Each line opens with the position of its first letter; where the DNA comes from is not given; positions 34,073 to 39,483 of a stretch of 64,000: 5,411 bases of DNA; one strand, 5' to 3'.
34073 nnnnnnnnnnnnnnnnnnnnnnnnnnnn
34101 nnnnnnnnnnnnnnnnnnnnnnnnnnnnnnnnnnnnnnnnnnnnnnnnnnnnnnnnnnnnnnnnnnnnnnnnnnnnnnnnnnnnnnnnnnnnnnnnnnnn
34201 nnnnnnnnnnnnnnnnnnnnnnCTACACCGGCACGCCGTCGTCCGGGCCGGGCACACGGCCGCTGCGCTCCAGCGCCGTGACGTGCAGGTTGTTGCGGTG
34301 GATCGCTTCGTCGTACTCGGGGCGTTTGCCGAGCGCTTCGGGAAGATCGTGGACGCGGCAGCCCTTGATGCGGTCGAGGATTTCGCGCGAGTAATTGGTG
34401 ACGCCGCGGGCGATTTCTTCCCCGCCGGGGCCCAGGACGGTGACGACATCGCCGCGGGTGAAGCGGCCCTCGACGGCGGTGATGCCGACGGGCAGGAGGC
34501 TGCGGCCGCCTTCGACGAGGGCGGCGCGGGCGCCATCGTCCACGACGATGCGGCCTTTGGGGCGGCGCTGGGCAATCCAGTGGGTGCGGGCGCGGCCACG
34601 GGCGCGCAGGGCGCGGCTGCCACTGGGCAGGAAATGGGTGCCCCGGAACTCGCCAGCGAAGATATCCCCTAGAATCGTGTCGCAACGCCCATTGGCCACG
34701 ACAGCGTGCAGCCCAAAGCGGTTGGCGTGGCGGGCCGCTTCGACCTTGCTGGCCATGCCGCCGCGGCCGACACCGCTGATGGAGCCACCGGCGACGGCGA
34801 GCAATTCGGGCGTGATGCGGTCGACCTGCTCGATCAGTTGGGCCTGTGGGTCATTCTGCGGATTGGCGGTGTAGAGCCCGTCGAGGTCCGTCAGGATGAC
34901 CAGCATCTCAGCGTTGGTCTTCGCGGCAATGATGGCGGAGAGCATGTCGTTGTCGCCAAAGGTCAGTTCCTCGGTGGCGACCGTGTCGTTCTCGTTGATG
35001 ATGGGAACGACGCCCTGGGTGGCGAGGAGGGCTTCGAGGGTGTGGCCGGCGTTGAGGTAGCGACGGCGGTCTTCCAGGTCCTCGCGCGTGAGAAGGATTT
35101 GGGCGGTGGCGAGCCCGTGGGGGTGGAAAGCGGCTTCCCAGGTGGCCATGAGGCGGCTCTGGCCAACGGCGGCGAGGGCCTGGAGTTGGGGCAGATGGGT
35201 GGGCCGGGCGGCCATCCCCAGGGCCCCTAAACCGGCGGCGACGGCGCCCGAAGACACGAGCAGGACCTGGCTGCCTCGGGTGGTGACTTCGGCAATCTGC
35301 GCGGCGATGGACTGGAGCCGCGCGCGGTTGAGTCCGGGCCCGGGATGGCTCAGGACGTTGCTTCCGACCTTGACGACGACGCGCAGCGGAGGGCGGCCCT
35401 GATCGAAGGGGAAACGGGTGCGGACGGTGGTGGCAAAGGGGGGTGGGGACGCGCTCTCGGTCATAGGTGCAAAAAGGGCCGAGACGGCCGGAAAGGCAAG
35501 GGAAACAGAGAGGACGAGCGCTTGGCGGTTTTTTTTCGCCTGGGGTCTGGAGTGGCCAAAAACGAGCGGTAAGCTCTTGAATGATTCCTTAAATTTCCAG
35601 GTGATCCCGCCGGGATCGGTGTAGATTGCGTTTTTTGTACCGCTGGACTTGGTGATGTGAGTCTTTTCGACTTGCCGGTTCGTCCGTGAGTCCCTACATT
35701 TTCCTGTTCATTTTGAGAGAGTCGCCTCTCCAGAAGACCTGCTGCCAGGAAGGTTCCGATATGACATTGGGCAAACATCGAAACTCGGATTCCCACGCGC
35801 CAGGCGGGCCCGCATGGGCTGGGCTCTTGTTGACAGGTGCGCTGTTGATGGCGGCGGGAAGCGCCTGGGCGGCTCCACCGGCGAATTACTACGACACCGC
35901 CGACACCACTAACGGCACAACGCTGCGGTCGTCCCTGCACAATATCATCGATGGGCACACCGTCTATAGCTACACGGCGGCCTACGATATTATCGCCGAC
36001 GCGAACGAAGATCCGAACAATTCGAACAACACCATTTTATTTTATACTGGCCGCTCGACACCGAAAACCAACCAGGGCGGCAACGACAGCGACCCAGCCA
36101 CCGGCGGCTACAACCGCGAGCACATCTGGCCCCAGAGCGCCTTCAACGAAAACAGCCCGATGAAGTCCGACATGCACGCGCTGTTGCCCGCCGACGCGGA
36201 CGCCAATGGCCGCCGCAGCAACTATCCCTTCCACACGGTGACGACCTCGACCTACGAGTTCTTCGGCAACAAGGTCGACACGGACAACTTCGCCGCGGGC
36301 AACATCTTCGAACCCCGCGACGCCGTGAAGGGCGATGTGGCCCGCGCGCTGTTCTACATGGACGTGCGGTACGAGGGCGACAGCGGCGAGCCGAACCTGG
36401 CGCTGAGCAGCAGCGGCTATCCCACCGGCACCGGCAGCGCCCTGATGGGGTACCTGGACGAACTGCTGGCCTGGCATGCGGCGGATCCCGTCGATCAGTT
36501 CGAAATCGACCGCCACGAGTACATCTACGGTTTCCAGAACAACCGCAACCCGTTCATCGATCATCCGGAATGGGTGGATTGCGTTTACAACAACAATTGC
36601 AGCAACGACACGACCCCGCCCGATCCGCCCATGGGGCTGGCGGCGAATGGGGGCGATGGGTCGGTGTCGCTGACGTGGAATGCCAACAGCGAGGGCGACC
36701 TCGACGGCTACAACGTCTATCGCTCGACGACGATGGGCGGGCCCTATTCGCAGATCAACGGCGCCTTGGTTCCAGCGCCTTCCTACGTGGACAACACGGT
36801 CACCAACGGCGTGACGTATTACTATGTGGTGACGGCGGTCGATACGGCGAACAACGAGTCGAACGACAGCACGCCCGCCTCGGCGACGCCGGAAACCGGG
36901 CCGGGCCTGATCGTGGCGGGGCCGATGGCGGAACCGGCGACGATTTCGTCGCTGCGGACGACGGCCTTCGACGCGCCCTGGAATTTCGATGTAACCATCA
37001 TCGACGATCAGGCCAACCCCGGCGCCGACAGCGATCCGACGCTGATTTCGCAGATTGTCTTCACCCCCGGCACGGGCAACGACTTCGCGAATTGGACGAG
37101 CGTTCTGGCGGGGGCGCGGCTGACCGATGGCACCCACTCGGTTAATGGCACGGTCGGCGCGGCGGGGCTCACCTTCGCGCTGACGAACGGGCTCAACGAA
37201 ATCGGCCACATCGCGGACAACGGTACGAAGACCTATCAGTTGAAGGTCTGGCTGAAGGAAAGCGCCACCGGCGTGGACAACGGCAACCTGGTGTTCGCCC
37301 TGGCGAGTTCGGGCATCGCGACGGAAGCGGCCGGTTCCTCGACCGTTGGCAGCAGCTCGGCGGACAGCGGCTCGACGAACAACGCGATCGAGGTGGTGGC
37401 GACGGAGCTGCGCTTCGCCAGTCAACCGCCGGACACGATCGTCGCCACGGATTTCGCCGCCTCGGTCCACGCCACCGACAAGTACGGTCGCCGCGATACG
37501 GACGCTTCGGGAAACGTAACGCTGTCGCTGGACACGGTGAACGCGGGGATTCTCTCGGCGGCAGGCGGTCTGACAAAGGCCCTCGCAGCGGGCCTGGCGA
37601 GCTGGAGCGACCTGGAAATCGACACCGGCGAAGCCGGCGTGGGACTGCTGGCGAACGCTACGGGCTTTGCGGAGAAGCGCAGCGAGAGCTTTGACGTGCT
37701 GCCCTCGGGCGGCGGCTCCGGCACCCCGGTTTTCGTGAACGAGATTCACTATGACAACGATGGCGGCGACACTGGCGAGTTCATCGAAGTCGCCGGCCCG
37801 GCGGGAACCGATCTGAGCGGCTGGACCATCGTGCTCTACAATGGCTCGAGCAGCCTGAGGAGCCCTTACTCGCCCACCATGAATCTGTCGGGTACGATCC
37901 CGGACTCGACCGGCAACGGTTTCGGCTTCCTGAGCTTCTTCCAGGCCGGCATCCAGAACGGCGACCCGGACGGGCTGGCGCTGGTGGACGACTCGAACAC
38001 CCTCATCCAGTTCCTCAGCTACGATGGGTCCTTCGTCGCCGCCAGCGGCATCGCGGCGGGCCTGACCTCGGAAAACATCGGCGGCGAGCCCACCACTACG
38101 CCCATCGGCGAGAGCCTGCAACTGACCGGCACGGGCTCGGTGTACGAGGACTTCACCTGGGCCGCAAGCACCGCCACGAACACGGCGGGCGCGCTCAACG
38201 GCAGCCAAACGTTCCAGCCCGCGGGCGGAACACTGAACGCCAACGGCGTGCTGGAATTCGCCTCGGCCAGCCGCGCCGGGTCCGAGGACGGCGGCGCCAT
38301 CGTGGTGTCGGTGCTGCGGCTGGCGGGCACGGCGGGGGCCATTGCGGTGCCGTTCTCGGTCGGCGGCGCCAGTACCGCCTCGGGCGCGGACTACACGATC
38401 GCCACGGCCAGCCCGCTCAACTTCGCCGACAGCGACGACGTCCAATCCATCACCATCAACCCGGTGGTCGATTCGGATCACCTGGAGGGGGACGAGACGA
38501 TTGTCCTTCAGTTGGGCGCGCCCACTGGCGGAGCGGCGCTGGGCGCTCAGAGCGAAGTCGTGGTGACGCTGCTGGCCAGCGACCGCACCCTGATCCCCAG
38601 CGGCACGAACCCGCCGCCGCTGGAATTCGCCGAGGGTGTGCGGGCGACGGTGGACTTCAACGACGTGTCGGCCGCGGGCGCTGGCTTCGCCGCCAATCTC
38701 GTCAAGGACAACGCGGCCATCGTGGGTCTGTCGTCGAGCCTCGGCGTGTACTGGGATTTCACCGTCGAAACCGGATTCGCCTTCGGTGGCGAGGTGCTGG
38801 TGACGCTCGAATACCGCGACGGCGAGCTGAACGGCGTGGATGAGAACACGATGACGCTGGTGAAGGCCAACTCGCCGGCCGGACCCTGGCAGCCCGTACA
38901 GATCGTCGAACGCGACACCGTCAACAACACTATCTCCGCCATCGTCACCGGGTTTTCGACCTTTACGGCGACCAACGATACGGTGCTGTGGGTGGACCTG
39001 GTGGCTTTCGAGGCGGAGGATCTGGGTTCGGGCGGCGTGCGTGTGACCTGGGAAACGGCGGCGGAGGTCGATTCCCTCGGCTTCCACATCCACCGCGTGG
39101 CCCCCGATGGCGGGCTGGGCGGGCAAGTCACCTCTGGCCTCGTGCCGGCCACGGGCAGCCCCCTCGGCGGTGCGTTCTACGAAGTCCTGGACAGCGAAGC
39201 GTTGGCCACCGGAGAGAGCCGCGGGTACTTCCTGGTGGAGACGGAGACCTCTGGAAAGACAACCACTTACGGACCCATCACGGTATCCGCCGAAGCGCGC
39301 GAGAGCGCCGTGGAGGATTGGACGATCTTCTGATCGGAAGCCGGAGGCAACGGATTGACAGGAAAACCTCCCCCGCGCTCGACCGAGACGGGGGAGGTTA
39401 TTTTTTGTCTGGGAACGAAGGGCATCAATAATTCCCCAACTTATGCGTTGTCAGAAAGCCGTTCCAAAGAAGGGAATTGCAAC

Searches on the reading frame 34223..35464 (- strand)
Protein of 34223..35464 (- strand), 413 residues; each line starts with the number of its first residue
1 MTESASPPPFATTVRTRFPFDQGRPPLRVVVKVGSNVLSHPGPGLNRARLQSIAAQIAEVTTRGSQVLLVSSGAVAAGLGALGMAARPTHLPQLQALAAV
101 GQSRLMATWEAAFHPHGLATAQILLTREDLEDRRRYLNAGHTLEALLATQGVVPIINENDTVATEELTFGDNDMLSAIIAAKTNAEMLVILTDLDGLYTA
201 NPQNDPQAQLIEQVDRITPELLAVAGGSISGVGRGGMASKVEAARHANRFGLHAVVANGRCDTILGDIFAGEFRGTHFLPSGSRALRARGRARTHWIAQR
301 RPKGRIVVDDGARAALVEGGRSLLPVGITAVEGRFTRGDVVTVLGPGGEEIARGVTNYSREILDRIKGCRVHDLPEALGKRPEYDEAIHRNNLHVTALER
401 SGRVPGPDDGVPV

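Call 55: search_protein_families(library=pfam, proteins=[window:34223-35464:-], max_evalue=0.0001)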
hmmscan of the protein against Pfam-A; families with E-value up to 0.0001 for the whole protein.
window:34223-35464:- (413 aa): 2 families
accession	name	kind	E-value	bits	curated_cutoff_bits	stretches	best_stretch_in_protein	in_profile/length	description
PF00696.33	AA_kinase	-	6e-46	157.5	24.9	1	28-258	2-234/234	Amino acid kinase family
PF01472.26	PUA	-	1.6e-20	73.2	24.8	1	304-374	1-70/74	PUA domain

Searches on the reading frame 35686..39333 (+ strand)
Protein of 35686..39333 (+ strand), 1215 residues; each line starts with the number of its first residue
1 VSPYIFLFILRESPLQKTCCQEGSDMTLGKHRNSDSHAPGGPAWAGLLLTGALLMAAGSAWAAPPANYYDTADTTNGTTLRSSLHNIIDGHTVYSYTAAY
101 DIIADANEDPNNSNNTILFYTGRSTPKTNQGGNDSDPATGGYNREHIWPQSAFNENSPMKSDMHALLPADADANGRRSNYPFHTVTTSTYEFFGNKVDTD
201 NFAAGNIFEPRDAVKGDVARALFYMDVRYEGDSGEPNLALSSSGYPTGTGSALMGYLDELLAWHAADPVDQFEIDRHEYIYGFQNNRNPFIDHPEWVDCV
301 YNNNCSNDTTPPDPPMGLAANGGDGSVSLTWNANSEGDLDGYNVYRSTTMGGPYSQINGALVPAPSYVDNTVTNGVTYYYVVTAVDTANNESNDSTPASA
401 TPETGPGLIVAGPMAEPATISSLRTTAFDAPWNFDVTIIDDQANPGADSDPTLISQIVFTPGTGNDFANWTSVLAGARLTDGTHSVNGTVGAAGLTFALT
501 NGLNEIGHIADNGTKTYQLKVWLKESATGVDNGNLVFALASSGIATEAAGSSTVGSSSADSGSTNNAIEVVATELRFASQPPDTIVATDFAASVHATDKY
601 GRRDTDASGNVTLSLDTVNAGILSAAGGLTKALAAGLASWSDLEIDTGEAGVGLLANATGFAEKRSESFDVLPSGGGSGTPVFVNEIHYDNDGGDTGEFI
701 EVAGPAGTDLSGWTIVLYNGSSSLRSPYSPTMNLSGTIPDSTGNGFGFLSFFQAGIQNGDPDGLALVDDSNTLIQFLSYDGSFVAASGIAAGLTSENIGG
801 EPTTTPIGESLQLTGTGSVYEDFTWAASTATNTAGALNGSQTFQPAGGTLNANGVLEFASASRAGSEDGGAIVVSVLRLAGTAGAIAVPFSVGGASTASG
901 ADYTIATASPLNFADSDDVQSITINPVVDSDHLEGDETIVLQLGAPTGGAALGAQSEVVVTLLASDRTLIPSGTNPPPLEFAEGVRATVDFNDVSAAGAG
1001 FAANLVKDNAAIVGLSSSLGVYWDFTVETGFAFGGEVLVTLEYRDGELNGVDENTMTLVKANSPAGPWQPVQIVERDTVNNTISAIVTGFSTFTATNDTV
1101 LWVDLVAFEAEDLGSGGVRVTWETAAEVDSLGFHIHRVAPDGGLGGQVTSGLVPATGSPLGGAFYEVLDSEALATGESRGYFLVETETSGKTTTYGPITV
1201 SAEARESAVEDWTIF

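Call 55: search_protein_families(library=pfam, proteins=[window:35686-39333:+], max_evalue=0.0001)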
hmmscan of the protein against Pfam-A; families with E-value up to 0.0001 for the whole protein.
window:35686-39333:+ (1215 aa): 2 families
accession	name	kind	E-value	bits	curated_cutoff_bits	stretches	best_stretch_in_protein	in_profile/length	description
PF04231.19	Endonuclease_1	-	8.1e-50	170.2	25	1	77-295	2-235/235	Endonuclease I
PF03160.20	Calx-beta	-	3.1e-07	30.9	27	1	851-952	3-103/119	Calx-beta domain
